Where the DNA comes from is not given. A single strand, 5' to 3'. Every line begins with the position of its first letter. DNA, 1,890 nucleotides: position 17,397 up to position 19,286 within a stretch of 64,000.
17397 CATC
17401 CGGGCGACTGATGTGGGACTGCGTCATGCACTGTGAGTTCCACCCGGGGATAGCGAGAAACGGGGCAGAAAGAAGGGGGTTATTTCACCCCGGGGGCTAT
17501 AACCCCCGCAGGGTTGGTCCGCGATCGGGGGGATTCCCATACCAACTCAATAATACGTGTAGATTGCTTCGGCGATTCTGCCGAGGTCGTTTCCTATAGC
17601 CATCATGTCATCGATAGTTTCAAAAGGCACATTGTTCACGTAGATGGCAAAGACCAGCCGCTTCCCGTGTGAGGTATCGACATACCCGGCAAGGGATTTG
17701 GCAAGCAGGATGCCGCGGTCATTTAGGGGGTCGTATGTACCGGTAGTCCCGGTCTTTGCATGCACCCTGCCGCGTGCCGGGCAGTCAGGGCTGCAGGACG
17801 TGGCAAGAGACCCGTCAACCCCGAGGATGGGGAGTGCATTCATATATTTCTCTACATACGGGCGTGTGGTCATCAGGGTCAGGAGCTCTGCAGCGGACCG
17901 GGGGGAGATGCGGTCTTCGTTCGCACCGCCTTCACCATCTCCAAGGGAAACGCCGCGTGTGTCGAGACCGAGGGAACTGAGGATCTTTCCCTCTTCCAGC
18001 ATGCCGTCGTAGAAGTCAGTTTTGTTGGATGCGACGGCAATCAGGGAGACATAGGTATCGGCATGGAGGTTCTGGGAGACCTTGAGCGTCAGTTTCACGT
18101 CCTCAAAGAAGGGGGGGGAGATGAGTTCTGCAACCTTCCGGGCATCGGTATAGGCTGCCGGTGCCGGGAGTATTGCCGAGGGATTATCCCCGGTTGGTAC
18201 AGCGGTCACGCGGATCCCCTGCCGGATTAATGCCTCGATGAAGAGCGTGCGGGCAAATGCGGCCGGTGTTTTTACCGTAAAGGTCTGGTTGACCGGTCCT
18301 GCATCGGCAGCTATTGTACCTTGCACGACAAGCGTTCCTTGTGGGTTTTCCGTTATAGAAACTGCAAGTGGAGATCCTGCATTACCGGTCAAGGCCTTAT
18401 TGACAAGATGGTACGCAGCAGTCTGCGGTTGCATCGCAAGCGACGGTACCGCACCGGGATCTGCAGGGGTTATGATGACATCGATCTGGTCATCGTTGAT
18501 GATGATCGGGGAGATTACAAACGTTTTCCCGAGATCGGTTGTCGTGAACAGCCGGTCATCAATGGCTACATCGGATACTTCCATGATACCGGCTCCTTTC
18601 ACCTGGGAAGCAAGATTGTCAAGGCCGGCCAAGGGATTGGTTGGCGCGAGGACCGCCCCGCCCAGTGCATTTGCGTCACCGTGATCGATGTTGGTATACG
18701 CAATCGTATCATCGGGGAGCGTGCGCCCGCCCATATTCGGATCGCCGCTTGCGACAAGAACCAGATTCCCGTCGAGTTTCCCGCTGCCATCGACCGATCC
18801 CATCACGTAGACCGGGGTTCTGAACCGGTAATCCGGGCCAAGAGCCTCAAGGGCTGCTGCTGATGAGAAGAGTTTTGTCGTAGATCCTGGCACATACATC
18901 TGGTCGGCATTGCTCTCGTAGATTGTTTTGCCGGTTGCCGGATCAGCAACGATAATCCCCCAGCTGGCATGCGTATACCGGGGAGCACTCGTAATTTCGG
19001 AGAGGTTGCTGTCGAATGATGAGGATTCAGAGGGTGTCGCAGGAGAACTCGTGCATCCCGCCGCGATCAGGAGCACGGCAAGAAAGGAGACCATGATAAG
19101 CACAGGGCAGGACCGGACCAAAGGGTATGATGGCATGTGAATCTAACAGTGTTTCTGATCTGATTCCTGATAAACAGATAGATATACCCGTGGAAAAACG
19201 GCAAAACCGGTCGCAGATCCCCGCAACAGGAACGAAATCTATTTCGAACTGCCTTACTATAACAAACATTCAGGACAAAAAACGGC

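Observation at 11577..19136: Cluster of surface-exposed cell-wall/beta-lactam-type amide hydrolases in a methanogen without murein (best candidate for a novel system)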

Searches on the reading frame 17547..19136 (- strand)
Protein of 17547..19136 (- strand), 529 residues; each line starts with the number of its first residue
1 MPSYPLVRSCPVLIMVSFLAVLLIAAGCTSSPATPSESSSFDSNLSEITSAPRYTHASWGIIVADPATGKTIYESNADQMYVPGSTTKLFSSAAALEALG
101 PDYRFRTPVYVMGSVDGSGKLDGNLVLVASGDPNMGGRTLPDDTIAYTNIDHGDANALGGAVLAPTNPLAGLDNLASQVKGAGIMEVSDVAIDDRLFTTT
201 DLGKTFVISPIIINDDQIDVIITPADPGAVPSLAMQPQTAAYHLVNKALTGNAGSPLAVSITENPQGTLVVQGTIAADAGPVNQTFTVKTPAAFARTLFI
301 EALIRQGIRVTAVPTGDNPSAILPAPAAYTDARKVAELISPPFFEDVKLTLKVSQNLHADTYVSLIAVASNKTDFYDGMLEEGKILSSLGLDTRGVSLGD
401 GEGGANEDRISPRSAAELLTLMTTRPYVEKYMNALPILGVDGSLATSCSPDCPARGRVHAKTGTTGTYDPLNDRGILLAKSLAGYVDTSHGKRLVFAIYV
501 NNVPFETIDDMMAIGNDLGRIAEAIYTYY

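Call 3: search_protein_families(library=pfam, proteins=[window:17547-19136:-], max_evalue=0.01)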
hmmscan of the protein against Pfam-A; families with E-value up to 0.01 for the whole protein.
window:17547-19136:- (529 aa): 4 families
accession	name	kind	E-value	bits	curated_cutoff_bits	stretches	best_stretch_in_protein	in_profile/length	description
PF02113.21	Peptidase_S13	-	1e-68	232.6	22.8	1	43-503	3-425/444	D-Ala-D-Ala carboxypeptidase 3 (S13) family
PF00905.27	Transpeptidase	-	4.7e-07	29.7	22.1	0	457-504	234-282/299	Penicillin binding protein transpeptidase domain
PF00768.25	Peptidase_S11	-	0.00081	19.4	27.6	1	51-99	7-53/239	D-alanyl-D-alanine carboxypeptidase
PF13354.11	Beta-lactamase2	-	0.0041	16.9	22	0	60-99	1-39/214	Beta-lactamase enzyme family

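Call 4: search_protein_families(library=ncbifam, proteins=[window:17547-19136:-], max_evalue=0.01)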
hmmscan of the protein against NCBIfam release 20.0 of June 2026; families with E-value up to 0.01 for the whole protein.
window:17547-19136:- (529 aa): 2 families
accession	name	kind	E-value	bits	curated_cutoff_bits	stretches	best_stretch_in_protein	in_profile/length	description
TIGR00666.1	PBP4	equivalog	1.1e-55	189.1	107.8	1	68-502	1-397/397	D-alanyl-D-alanine carboxypeptidase/D-alanyl-D-alanine endopeptidase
NF008322.0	PRK11113.1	equivalog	7.8e-28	97.2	527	2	261-509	221-454/477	serine-type D-Ala-D-Ala carboxypeptidase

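Call 5: find_encoding_contigs(protein=window:17547-19136:-, flank=10000, max_places=6)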
Protein window:17547-19136:- (529 aa): 2 contigs read that carry it; 2 places shown.
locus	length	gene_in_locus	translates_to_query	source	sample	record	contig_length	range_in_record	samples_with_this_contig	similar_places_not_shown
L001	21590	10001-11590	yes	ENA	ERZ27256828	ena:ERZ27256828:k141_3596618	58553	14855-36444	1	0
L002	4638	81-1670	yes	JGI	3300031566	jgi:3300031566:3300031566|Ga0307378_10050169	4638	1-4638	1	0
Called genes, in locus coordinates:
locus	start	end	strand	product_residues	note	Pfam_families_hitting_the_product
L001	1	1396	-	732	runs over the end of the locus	PF00982:Glyco_transf_20, PF08282:Hydrolase_3 (faint), PF02358:Trehalose_PPase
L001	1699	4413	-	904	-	PF00690:Cation_ATPase_N, PF00122:E1-E2_ATPase, PF13246:Cation_ATPase, PF00702:Hydrolase, PF08282:Hydrolase_3 (weak), PF00689:Cation_ATPase_C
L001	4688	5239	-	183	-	PF20358:DUF6653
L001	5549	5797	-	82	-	PF00999:Na_H_Exchanger (weak)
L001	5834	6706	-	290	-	PF00582:Usp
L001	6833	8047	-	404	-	PF00999:Na_H_Exchanger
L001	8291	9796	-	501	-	PF07690:MFS_1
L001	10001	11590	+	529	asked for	PF00905:Transpeptidase (faint), PF02113:Peptidase_S13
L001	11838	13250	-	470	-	PF00144:Beta-lactamase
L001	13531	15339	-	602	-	-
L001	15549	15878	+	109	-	-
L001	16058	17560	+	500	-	PF01841:Transglut_core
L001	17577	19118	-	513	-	PF01336:tRNA_anti-codon, PF00152:tRNA-synt_2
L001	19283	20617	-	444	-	PF01266:DAO (faint), PF07992:Pyr_redox_2, PF12831:FAD_oxidored (weak), PF13738:Pyr_redox_3, PF00070:Pyr_redox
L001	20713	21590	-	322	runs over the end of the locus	-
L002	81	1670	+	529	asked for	PF00905:Transpeptidase (faint), PF02113:Peptidase_S13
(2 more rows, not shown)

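Call 8: find_related_loci(query=window:17547-19136:-, collection=genome_contigs, flank=10000)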
Query window:17547-19136:- (529 aa) in genome_contigs; peptide patterns used: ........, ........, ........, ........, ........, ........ (x = any residue, [..] = any of these).
76 stretches matched a pattern; 4 encode a relative of the query (tblastn E <= 1e-3); 4 distinct loci.
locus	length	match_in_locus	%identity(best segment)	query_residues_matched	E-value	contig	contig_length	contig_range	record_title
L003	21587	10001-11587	83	1-529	0e+0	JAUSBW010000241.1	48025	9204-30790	MAG: Methanoregula sp. isolate E9_concoct.bin.36 E9_k141_85671, whole genome shotgun sequence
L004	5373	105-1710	79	1-529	0e+0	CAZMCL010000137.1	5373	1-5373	MAG TPA_asm: uncultured Methanoregula sp. isolate SRP178699_co3_38 genome assembly, contig: NODE_15028_length_5373_cov_5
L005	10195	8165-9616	50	53-526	1e-145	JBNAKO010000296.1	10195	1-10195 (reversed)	MAG: Methanosarcina sp. isolate MSAR-AD1 2412900296, whole genome shotgun sequence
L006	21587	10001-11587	56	1-529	0e+0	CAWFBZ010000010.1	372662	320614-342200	MAG: uncultured Chloroflexia bacterium isolate MFD02416.bin.2.106 genome assembly, contig: contig_48402, whole genome sh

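Call 16: find_homologous_proteins(query=window:17547-19136:-)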
Query window:17547-19136:- (529 aa): 1045 proteins with E <= 0.001 among 8000 candidates; the best 120 are listed.
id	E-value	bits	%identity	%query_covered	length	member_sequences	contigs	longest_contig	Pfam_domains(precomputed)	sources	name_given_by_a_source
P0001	0.0e+0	1159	100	100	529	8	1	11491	PF02113.21,PF00905.28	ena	-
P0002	4.5e-292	987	86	100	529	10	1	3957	PF02113.21,PF00905.28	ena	-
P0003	1.0e-288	976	85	100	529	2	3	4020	PF02113.21,PF00905.28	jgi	-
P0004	3.3e-288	974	85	100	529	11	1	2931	PF02113.21,PF00905.28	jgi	-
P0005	3.3e-286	968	85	100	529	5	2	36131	PF02113.21,PF00905.28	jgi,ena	-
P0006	6.9e-284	960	83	100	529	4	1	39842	PF02113.21,PF00905.28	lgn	-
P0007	2.5e-280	948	82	100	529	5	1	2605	PF02113.21,PF00905.28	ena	-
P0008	7.4e-269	910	79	100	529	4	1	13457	PF02113.21,PF00905.28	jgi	-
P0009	7.6e-268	907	83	94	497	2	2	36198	PF02113.21,PF00905.28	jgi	jgi:D-alanyl-D-alanine carboxypeptidase/D-alanyl-D-alanine-endopeptidase (penicillin-binding protein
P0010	1.8e-266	903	79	97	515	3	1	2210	PF02113.21,PF00905.28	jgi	jgi:D-alanyl-D-alanine carboxypeptidase/D-alanyl-D-alanine-endopeptidase (penicillin-binding protein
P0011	2.0e-266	902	81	97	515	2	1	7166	PF02113.21,PF00768.26,PF00905.28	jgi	jgi:D-alanyl-D-alanine carboxypeptidase/D-alanyl-D-alanine-endopeptidase (penicillin-binding protein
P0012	8.3e-260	881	76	100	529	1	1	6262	PF02113.21,PF00905.28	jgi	jgi:serine-type D-Ala-D-Ala carboxypeptidase/endopeptidase (penicillin-binding protein 4)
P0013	1.6e-259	880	81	91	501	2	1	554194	PF02113.21,PF00905.28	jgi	jgi:D-alanyl-D-alanine carboxypeptidase/D-alanyl-D-alanine-endopeptidase (penicillin-binding protein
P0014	6.5e-251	851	76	98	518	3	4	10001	PF02113.21,PF00905.28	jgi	jgi:D-alanyl-D-alanine carboxypeptidase/D-alanyl-D-alanine-endopeptidase (penicillin-binding protein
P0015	1.2e-249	847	71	100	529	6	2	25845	PF13354.13,PF02113.21,PF00768.26,PF00905.28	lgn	-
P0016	1.1e-239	814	73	97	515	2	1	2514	PF02113.21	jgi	jgi:D-alanyl-D-alanine carboxypeptidase/D-alanyl-D-alanine-endopeptidase (penicillin-binding protein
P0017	1.2e-234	798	72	95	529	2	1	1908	PF02113.21,PF00905.28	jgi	-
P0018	1.8e-233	794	72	95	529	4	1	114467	PF02113.21,PF00905.28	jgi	jgi:D-alanyl-D-alanine carboxypeptidase/D-alanyl-D-alanine-endopeptidase (penicillin-binding protein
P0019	1.0e-231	788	69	100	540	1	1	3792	PF02113.21,PF00905.28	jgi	jgi:D-alanyl-D-alanine carboxypeptidase/D-alanyl-D-alanine-endopeptidase (penicillin-binding protein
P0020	3.0e-229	780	67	100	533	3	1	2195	PF13354.13,PF02113.21,PF00768.26,PF00905.28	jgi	jgi:D-alanyl-D-alanine carboxypeptidase/D-alanyl-D-alanine-endopeptidase (penicillin-binding protein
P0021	1.2e-228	778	69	99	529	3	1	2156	PF02113.21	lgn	-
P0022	4.8e-227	773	69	98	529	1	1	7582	PF02113.21,PF00905.28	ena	-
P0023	9.3e-227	772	67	98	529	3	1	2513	PF02113.21,PF00768.26,PF00905.28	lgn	-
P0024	4.1e-224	763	73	91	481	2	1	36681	PF02113.21,PF00905.28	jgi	-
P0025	7.1e-224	762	67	100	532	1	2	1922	PF02113.21,PF00905.28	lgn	-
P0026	2.4e-223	760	69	97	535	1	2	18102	PF02113.21,PF00905.28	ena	-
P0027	2.5e-221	754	67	98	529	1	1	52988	PF13354.13,PF02113.21,PF00768.26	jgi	jgi:D-alanyl-D-alanine carboxypeptidase/D-alanyl-D-alanine-endopeptidase (penicillin-binding protein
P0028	1.0e-219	748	65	100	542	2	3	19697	PF13354.13,PF02113.21,PF00768.26,PF00905.28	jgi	jgi:D-alanyl-D-alanine carboxypeptidase/D-alanyl-D-alanine-endopeptidase (penicillin-binding protein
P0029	8.2e-219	745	65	99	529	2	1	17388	PF02113.21,PF00768.26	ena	-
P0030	1.2e-218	745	66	97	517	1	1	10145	PF02113.21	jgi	jgi:D-alanyl-D-alanine carboxypeptidase/D-alanyl-D-alanine-endopeptidase (penicillin-binding protein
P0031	3.0e-218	744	66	98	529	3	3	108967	PF13354.13,PF02113.21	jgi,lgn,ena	-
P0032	1.2e-216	738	64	100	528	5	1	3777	PF02113.21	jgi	jgi:D-alanyl-D-alanine carboxypeptidase/D-alanyl-D-alanine-endopeptidase (penicillin-binding protein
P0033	5.9e-216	736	64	100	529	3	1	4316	PF02113.21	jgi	-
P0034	1.7e-215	734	66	98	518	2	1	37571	PF02113.21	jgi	-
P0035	9.9e-215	732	65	100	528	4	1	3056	PF02113.21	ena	-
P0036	3.4e-214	730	65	95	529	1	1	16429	PF02113.21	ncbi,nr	ncbi:MAG: D-alanyl-D-alanine carboxypeptidase/D-alanyl-D-alanine-endopeptidase [Methanoregula sp.]|n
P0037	1.7e-212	725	66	95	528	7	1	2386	PF02113.21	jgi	-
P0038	4.4e-212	723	64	100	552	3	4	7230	PF02113.21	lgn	-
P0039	6.1e-212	723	65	95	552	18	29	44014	PF02113.21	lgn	-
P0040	5.5e-209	713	65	95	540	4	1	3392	PF02113.21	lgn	-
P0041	6.8e-205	699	64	95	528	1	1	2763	PF02113.21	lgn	-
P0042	7.8e-202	689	65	92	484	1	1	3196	PF02113.21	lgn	-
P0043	2.1e-195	668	59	100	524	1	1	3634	PF02113.21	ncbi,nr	ncbi:MAG: D-alanyl-D-alanine carboxypeptidase/D-alanyl-D-alanine-endopeptidase [Methanomicrobiales a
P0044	1.9e-189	648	60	97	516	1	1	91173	PF02113.21,PF00768.26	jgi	jgi:serine-type D-Ala-D-Ala carboxypeptidase/endopeptidase (penicillin-binding protein 4)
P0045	8.3e-186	636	59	95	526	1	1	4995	PF02113.21,PF00768.26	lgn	-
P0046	1.3e-185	636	58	98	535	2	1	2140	PF02113.21,PF00768.26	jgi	jgi:D-alanyl-D-alanine carboxypeptidase/D-alanyl-D-alanine-endopeptidase (penicillin-binding protein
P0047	1.2e-182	626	59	98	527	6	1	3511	PF02113.21,PF00768.26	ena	-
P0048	2.9e-181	622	58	95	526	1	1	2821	PF13354.13,PF02113.21,PF00768.26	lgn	-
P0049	3.8e-181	621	58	95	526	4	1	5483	PF02113.21,PF00768.26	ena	-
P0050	1.0e-180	620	57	97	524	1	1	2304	PF02113.21,PF00768.26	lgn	-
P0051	1.9e-180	619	65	83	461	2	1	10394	PF02113.21,PF00768.26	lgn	-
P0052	3.3e-180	618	58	98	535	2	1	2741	PF13354.13,PF02113.21,PF00768.26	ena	-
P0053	3.7e-179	615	58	96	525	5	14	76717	PF13354.13,PF02113.21,PF00768.26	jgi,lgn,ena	jgi:D-alanyl-D-alanine carboxypeptidase/D-alanyl-D-alanine-endopeptidase (penicillin-binding protein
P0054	7.6e-179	614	57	98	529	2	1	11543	PF02113.21,PF00768.26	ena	-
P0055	3.1e-178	612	57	98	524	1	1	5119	PF02113.21,PF00768.26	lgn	-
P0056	1.6e-177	609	56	100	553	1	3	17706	PF02113.21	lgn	-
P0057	5.8e-177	607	58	95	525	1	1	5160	PF02113.21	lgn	-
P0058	3.0e-176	605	57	98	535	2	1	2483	PF13354.13,PF02113.21,PF00768.26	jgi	jgi:D-alanyl-D-alanine carboxypeptidase/D-alanyl-D-alanine-endopeptidase (penicillin-binding protein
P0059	6.0e-176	604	56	99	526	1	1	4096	PF02113.21,PF00768.26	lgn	-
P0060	2.9e-173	595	57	97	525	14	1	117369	PF02113.21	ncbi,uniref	ncbi:D-alanyl-D-alanine carboxypeptidase/D-alanyl-D-alanine-endopeptidase [Methanoregula sp.]|uniref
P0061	5.8e-173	594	56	98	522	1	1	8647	PF02113.21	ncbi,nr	ncbi:MAG: D-alanyl-D-alanine carboxypeptidase/D-alanyl-D-alanine-endopeptidase [Methanospirillum sp.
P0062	7.5e-173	594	57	97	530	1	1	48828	PF02113.21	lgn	-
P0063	3.8e-172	591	57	98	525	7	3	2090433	PF13354.13,PF02113.21,PF00768.26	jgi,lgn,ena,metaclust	metaclust:\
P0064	4.4e-171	588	55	98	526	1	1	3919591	PF02113.21,PF00768.26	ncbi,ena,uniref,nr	ncbi:D-alanyl-D-alanine carboxypeptidase/D-alanyl-D-alanine-endopeptidase [uncultured Methanospirill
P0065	4.3e-169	581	54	98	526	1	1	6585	PF13354.13,PF02113.21,PF00768.26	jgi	jgi:serine-type D-Ala-D-Ala carboxypeptidase/endopeptidase (penicillin-binding protein 4)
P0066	7.6e-169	581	55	98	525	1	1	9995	PF02113.21,PF00768.26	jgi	-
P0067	3.6e-165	568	54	98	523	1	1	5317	PF13354.13,PF02113.21,PF00768.26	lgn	-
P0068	7.9e-163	561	54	100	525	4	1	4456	PF02113.21,PF00768.26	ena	-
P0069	3.4e-158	545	88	54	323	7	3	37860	PF02113.21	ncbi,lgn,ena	-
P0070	2.5e-156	539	52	92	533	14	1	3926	PF02113.21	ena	-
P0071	1.1e-155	537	53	91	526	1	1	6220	PF02113.21,PF00905.28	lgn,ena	-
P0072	1.1e-153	531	51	99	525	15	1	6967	PF02113.21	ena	-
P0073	7.6e-152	524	50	96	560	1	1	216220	PF02113.21,PF00905.28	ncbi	ncbi:MAG: D-alanyl-D-alanine carboxypeptidase/D-alanyl-D-alanine-endopeptidase [Acidobacteriota bact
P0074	5.1e-151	522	51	91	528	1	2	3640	PF02113.21,PF00905.28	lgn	-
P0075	1.4e-149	517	57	85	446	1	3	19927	PF02113.21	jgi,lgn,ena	-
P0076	1.9e-149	517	51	91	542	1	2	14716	PF02113.21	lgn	-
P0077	5.6e-149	515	50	96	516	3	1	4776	PF02113.21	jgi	jgi:D-alanyl-D-alanine carboxypeptidase/D-alanyl-D-alanine-endopeptidase (penicillin-binding protein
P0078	1.6e-148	514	49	97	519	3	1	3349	PF02113.21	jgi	jgi:serine-type D-Ala-D-Ala carboxypeptidase/endopeptidase (penicillin-binding protein 4)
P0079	2.5e-148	513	50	96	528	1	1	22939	PF13354.13,PF02113.21,PF00905.28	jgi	-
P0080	2.9e-148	513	48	98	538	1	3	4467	PF02113.21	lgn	-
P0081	2.5e-146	506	49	93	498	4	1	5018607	PF13354.13,PF02113.21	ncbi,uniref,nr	ncbi:D-alanyl-D-alanine carboxypeptidase [Methanosarcina horonobensis HB-1 = JCM 15518]|uniref:D-ala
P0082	6.9e-146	505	48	96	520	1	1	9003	PF02113.21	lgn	-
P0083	1.6e-144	500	46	96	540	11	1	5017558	PF02113.21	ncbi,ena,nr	ncbi:D-alanyl-D-alanine carboxypeptidase/D-alanyl-D-alanine endopeptidase [Methanosarcina siciliae]|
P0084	2.3e-144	500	47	95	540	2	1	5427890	PF02113.21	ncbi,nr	ncbi:D-alanyl-D-alanine carboxypeptidase/D-alanyl-D-alanine endopeptidase [Methanosarcina siciliae]|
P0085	3.7e-143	496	49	99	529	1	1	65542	PF02113.21,PF00768.26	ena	-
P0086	6.1e-143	495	49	91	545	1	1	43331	PF02113.21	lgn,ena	-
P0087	8.5e-143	495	67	65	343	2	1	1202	PF02113.21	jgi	jgi:D-alanyl-D-alanine carboxypeptidase/D-alanyl-D-alanine-endopeptidase (penicillin-binding protein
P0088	2.0e-142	493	50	90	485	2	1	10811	PF02113.21,PF00905.28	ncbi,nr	ncbi:MAG TPA: D-alanyl-D-alanine carboxypeptidase/D-alanyl-D-alanine-endopeptidase [Methanotrichacea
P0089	8.6e-142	491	46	97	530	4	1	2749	PF02113.21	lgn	-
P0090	2.7e-141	490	47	99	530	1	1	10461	PF02113.21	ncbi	-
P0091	5.1e-141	489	50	90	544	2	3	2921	PF02113.21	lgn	-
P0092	7.4e-141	488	50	98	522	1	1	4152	PF13354.13,PF02113.21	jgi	jgi:D-alanyl-D-alanine carboxypeptidase/D-alanyl-D-alanine-endopeptidase (penicillin-binding protein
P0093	3.5e-140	486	59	76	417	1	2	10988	PF02113.21,PF00768.26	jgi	jgi:D-alanyl-D-alanine carboxypeptidase/D-alanyl-D-alanine-endopeptidase (penicillin-binding protein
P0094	1.1e-139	484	50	98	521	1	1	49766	PF13354.13,PF02113.21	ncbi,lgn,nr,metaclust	ncbi:MAG: hypothetical protein APR53_10135 [Methanoculleus sp. SDB]|nr:MAG: hypothetical protein APR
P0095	8.7e-139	481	49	98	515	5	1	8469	PF02113.21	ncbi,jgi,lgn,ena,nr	ncbi:MAG TPA: D-alanyl-D-alanine carboxypeptidase/D-alanyl-D-alanine-endopeptidase [Methanoregulacea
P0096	4.3e-138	479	49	98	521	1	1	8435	PF13354.13,PF02113.21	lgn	-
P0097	1.6e-136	474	50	96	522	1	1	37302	PF13354.13,PF02113.21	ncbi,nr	ncbi:MAG: D-alanyl-D-alanine carboxypeptidase/D-alanyl-D-alanine-endopeptidase [Methanomicrobiales a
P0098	3.2e-136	473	45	98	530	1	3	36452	PF02113.21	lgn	-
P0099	8.8e-136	471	46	93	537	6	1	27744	PF13354.13,PF02113.21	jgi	-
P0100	1.6e-134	467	53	90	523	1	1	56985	PF02113.21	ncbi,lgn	-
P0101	6.9e-134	465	47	97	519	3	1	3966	PF13354.13,PF02113.21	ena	-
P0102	1.6e-133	464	45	98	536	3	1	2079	PF02113.21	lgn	-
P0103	7.3e-133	462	58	76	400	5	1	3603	PF02113.21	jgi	jgi:serine-type D-Ala-D-Ala carboxypeptidase/endopeptidase (penicillin-binding protein 4)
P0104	8.7e-133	462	48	93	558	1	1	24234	PF02113.21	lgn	-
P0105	1.8e-132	461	48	95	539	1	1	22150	PF13354.13,PF02113.21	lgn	-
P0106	3.2e-132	460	47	98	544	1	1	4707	PF13354.13,PF02113.21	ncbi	-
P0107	3.4e-132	460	48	95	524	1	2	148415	PF02113.21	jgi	jgi:D-alanyl-D-alanine carboxypeptidase/D-alanyl-D-alanine-endopeptidase (penicillin-binding protein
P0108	8.8e-132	458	46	97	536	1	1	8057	PF13354.13,PF02113.21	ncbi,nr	ncbi:MAG: D-alanyl-D-alanine carboxypeptidase/D-alanyl-D-alanine-endopeptidase [Firmicutes bacterium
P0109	1.3e-131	458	47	96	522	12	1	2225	PF13354.13,PF02113.21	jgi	-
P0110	2.0e-131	457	46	93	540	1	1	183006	PF02113.21,PF00905.28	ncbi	ncbi:MAG: D-alanyl-D-alanine carboxypeptidase/D-alanyl-D-alanine endopeptidase [Methanomicrobiales a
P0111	2.6e-131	457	45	97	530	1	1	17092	PF13354.13,PF02113.21,PF00905.28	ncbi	ncbi:MAG: D-alanyl-D-alanine carboxypeptidase/D-alanyl-D-alanine-endopeptidase [Methanobacteriaceae 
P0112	4.0e-131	456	45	97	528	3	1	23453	PF02113.21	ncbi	-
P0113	4.4e-131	456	46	98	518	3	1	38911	PF02113.21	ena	-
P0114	5.6e-131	456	48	88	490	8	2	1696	PF02113.21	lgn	-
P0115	1.1e-130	455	48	91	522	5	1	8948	PF13354.13,PF02113.21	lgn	-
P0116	2.1e-130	454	46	96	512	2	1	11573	PF13354.13,PF02113.21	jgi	-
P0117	6.6e-130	452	46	97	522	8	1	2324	PF13354.13,PF02113.21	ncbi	-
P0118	7.1e-130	452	46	97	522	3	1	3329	PF13354.13,PF02113.21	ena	-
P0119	9.6e-130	452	47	96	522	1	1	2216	PF13354.13,PF02113.21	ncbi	-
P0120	1.2e-129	451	45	93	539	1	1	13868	PF02113.21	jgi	-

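Call 17: find_encoding_contigs(protein=P0013, flank=10000, max_places=2)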
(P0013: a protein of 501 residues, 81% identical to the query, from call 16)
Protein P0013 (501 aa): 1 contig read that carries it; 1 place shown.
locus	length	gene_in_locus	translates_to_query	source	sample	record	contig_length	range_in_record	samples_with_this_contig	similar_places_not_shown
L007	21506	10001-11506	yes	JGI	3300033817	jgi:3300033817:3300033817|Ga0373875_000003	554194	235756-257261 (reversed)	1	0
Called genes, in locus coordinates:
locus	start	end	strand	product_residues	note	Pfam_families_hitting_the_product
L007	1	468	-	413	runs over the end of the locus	PF10923:BrxC_BrxD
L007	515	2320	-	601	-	PF14559:TPR_19 (faint), PF07721:TPR_4 (faint), PF13428:TPR_14 (faint), PF13432:TPR_16 (faint)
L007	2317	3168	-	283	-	PF00535:Glycos_transf_2, PF13641:Glyco_tranf_2_3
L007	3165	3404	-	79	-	-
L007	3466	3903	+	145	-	PF13622:4HBT_3 (weak), PF03061:4HBT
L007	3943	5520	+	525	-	PF01656:CbiA (weak), PF06418:CTP_synth_N, PF07722:Peptidase_C26 (faint), PF00117:GATase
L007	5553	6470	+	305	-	PF00733:Asn_synthase (weak), PF02540:NAD_synthase (weak), PF00958:GMP_synt_C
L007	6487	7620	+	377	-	PF00202:Aminotran_3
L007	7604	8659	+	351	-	PF00155:Aminotran_1_2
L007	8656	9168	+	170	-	PF13238:AAA_18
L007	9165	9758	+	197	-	PF01066:CDP-OH_P_transf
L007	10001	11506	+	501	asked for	PF00905:Transpeptidase (faint), PF02113:Peptidase_S13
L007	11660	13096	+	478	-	PF00083:Sugar_tr (weak), PF07690:MFS_1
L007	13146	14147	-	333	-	PF00752:XPG_N, PF00867:XPG_I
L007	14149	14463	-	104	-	PF27291:AF_1457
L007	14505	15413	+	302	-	PF06550:SPP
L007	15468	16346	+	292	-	PF02082:Rrf2 (weak), PF03444:WHD_HrcA, PF00571:CBS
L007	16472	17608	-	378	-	PF04055:Radical_SAM, PF19288:CofH_C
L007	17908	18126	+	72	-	PF05239:PRC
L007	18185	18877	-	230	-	PF00702:Hydrolase, PF08282:Hydrolase_3, PF05116:S6PP, PF08282:Hydrolase_3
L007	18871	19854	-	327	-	PF00633:HHH (faint), PF14520:HHH_5, PF00154:RecA_N (weak), PF08423:Rad51, PF13481:AAA_25 (weak), PF06745:ATPase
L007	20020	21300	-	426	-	PF01336:tRNA_anti-codon (faint)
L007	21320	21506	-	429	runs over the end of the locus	PF00278:Orn_DAP_Arg_deC, PF01168:Ala_racemase_N, PF02784:Orn_Arg_deC_N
